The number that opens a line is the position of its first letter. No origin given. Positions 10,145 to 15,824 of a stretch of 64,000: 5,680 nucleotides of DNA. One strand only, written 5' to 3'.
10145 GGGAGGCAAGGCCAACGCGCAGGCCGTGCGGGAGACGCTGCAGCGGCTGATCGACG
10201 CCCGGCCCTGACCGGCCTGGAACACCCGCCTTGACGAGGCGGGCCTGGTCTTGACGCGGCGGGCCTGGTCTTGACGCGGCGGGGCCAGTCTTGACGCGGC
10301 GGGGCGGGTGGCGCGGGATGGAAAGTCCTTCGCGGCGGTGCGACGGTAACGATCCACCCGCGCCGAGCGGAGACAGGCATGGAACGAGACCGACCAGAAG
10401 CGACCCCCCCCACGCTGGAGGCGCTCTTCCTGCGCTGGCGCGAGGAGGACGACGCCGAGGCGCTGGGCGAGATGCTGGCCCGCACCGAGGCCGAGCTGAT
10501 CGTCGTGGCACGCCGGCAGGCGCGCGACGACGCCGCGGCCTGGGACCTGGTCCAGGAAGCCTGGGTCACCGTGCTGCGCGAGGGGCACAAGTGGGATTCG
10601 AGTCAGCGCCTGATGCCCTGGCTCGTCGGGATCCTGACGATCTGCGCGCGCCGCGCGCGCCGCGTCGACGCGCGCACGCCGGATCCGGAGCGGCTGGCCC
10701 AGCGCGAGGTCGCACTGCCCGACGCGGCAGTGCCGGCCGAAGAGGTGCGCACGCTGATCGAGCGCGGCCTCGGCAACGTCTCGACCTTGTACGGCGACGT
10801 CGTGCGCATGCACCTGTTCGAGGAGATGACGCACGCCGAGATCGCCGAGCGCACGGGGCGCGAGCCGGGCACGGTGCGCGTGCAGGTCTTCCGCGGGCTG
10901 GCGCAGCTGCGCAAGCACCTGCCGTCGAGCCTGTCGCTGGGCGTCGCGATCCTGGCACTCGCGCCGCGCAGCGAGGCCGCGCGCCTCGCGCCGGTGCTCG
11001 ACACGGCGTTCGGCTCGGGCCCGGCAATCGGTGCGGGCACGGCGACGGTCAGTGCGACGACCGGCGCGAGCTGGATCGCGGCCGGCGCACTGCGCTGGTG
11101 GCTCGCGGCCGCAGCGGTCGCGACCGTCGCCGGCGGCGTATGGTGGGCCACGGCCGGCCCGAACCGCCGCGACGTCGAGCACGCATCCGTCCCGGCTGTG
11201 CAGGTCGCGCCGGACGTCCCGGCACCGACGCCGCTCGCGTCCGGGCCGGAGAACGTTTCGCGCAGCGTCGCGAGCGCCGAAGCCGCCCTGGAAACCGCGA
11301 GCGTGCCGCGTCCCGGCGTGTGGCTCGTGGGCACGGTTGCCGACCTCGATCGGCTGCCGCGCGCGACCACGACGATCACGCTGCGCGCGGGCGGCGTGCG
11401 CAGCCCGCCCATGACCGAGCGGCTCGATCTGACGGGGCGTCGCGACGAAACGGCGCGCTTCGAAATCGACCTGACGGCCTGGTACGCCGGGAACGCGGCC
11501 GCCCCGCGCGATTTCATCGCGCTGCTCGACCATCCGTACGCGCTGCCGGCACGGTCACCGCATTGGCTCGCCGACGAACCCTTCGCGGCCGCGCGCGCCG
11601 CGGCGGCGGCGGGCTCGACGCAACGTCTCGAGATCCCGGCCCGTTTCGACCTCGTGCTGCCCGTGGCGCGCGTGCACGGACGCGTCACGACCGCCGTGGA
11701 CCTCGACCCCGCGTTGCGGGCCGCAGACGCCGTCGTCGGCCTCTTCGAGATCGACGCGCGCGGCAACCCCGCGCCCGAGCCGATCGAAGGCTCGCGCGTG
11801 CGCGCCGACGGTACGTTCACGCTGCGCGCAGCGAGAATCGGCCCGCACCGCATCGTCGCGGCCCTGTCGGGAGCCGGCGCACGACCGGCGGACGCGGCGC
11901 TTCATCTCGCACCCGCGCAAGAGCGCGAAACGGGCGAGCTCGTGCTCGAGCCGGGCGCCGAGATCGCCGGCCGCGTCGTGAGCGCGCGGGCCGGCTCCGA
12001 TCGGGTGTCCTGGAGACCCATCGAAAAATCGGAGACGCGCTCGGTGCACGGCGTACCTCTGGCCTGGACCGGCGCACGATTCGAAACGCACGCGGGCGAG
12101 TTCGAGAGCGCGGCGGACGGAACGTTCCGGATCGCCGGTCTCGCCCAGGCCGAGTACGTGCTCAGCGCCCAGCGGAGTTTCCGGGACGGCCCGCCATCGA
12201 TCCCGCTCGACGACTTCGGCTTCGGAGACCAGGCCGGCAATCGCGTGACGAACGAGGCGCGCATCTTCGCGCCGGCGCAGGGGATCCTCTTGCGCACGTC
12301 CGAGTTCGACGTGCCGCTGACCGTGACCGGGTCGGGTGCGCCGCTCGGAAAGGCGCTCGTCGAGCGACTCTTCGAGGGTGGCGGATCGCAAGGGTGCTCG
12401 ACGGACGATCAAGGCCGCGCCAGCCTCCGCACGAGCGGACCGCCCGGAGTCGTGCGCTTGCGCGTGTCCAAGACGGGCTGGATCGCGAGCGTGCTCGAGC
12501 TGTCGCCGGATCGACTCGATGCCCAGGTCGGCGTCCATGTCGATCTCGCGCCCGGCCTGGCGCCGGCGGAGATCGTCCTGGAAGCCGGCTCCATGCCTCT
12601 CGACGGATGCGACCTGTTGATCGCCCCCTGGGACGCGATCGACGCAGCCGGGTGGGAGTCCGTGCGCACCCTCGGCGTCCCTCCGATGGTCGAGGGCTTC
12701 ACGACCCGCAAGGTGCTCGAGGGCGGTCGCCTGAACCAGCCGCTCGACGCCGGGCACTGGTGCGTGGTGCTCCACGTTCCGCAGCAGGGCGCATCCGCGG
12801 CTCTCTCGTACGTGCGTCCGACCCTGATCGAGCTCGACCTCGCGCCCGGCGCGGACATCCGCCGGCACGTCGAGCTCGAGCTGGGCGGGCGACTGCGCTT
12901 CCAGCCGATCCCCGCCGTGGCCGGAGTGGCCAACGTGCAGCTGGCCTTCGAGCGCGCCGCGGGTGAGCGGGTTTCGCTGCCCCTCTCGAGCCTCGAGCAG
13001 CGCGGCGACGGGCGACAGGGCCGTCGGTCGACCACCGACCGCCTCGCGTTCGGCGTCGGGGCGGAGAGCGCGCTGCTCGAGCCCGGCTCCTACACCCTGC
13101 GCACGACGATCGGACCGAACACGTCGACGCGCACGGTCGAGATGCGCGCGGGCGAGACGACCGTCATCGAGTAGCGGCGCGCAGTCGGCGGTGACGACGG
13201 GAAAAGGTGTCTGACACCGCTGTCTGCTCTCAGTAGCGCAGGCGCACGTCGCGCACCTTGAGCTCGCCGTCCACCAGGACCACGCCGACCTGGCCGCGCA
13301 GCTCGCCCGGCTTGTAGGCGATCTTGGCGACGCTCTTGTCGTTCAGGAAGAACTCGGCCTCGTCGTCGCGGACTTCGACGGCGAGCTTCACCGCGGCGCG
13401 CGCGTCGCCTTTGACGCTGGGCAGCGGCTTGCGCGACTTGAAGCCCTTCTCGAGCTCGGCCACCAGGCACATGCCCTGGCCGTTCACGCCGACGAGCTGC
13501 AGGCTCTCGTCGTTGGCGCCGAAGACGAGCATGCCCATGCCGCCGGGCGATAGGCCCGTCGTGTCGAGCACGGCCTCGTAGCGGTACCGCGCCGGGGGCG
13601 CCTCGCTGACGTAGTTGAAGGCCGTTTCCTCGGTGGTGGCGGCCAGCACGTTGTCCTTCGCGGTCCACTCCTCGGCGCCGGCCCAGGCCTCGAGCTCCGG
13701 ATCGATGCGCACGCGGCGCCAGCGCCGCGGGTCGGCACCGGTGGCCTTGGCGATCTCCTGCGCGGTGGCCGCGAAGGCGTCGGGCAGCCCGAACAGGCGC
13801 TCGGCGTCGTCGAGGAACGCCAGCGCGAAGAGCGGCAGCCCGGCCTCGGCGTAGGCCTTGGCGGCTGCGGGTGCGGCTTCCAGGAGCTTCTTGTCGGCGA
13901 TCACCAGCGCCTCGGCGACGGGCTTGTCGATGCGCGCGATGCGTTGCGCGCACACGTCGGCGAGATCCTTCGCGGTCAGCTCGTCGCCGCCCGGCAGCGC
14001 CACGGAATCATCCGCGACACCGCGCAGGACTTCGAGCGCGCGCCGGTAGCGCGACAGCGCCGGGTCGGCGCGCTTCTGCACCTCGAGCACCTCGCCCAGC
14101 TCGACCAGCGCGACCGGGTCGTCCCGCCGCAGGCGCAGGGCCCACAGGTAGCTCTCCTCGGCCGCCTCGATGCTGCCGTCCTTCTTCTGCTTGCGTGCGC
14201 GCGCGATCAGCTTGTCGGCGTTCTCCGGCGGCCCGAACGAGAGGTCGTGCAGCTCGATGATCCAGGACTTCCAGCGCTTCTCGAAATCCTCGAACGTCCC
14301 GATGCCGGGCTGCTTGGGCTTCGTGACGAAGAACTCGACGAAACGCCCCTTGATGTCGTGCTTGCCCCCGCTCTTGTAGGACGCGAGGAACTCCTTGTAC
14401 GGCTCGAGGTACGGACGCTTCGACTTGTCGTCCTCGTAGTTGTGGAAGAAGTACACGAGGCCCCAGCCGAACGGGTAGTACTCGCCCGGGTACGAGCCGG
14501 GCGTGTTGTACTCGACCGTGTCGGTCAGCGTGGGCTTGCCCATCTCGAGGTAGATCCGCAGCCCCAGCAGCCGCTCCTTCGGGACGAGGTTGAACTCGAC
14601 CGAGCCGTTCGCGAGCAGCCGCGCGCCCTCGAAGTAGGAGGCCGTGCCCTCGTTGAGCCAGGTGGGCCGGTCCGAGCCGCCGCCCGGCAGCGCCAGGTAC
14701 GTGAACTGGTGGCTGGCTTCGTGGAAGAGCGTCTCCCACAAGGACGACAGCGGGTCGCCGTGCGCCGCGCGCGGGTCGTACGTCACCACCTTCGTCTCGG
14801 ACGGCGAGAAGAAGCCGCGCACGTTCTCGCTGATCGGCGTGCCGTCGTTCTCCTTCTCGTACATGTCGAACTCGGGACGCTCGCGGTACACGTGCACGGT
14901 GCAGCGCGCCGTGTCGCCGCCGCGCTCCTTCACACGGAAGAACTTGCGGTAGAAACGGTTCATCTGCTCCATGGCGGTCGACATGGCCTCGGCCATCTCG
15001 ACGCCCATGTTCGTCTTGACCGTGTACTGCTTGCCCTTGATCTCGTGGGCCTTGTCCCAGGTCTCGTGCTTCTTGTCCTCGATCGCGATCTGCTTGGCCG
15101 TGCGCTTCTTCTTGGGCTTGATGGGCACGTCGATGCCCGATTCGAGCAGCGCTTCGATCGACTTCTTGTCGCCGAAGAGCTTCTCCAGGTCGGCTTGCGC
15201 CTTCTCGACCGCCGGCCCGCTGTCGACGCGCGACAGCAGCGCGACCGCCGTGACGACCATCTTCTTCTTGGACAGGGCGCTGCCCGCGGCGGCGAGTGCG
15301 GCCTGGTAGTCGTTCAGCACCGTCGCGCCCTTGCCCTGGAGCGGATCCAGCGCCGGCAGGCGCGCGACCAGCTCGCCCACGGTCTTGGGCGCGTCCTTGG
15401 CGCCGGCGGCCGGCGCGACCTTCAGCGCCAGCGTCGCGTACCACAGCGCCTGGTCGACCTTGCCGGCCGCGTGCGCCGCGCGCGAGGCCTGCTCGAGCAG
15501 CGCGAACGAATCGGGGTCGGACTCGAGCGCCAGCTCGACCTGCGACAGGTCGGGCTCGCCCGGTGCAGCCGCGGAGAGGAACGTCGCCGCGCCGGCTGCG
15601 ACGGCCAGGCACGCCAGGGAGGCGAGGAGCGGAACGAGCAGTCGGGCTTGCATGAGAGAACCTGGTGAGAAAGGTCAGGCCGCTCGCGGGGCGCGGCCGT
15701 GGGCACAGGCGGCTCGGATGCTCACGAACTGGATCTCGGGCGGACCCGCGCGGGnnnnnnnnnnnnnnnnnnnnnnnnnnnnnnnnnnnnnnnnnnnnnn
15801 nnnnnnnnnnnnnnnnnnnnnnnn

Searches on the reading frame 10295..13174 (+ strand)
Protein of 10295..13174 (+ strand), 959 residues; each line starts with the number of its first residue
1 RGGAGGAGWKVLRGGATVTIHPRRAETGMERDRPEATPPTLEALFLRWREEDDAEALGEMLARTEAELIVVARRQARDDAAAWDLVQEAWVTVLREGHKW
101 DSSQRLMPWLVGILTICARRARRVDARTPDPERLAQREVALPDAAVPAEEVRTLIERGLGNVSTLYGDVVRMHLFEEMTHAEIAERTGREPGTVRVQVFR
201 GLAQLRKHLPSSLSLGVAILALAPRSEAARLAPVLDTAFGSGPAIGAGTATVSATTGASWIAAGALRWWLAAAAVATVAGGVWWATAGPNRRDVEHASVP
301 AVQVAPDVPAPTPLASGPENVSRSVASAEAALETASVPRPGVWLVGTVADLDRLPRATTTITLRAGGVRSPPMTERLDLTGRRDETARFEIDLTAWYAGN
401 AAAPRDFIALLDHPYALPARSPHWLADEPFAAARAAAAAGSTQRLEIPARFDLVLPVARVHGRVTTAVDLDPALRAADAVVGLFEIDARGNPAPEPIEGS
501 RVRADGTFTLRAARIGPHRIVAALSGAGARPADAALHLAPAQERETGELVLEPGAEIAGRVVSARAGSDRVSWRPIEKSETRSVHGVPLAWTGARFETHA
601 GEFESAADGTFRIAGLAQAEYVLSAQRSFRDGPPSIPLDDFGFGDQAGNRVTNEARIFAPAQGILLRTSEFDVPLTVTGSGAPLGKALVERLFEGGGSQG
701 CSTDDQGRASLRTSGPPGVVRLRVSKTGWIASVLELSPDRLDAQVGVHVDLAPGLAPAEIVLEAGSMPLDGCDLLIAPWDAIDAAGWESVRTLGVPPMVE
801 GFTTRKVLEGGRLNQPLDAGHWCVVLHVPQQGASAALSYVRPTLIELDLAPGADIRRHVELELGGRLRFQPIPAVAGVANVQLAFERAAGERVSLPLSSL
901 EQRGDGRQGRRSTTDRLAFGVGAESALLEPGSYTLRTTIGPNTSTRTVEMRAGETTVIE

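Call 29: search_protein_families(library=pfam, proteins=[window:10295-13174:+], max_evalue=0.001)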
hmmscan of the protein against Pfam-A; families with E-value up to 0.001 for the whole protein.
window:10295-13174:+ (959 aa): 4 families
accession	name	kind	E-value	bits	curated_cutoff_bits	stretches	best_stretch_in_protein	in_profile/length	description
PF08281.18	Sigma70_r4_2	-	3.1e-09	36.8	25.7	1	159-205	8-54/54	Sigma-70, region 4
PF13620.12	CarboxypepD_reg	-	4e-08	33.9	32.3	0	677-731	6-61/82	Carboxypeptidase regulatory-like domain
PF04545.22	Sigma70_r4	-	9.7e-06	25.5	24.1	1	168-207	11-50/50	Sigma-70, region 4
PF04542.20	Sigma70_r2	-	3.8e-05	23.8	24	1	68-126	9-69/71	Sigma-70 region 2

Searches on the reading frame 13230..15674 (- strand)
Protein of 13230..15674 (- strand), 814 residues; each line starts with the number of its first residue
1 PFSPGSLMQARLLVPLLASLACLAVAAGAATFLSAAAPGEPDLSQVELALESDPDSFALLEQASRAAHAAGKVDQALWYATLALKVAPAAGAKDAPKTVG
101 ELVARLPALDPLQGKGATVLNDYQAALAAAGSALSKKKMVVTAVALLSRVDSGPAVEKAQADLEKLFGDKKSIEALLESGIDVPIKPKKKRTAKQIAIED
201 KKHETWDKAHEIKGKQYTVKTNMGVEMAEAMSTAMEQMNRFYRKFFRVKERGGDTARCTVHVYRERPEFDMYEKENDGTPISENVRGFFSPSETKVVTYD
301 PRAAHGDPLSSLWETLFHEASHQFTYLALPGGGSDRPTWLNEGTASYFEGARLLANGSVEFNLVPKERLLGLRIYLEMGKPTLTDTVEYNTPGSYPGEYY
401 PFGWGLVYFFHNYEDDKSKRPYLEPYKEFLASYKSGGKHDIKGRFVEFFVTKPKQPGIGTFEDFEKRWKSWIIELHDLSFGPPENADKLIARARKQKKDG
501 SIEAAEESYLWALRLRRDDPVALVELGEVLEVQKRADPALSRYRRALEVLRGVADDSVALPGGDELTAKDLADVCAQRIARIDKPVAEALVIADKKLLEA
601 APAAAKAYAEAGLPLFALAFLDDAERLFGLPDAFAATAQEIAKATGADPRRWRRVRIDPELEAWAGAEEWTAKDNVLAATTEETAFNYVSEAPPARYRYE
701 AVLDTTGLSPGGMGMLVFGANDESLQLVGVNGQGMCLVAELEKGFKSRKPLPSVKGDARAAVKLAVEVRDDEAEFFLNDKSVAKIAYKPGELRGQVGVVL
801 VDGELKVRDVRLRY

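Call 29: search_protein_families(library=pfam, proteins=[window:13230-15674:-], max_evalue=0.001)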
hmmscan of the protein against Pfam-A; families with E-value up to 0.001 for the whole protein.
window:13230-15674:- (814 aa): 1 family
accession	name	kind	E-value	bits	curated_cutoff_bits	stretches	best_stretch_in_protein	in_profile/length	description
PF07607.17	DUF1570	-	0.00024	21.9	22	1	315-411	4-108/129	Protein of unknown function (DUF1570)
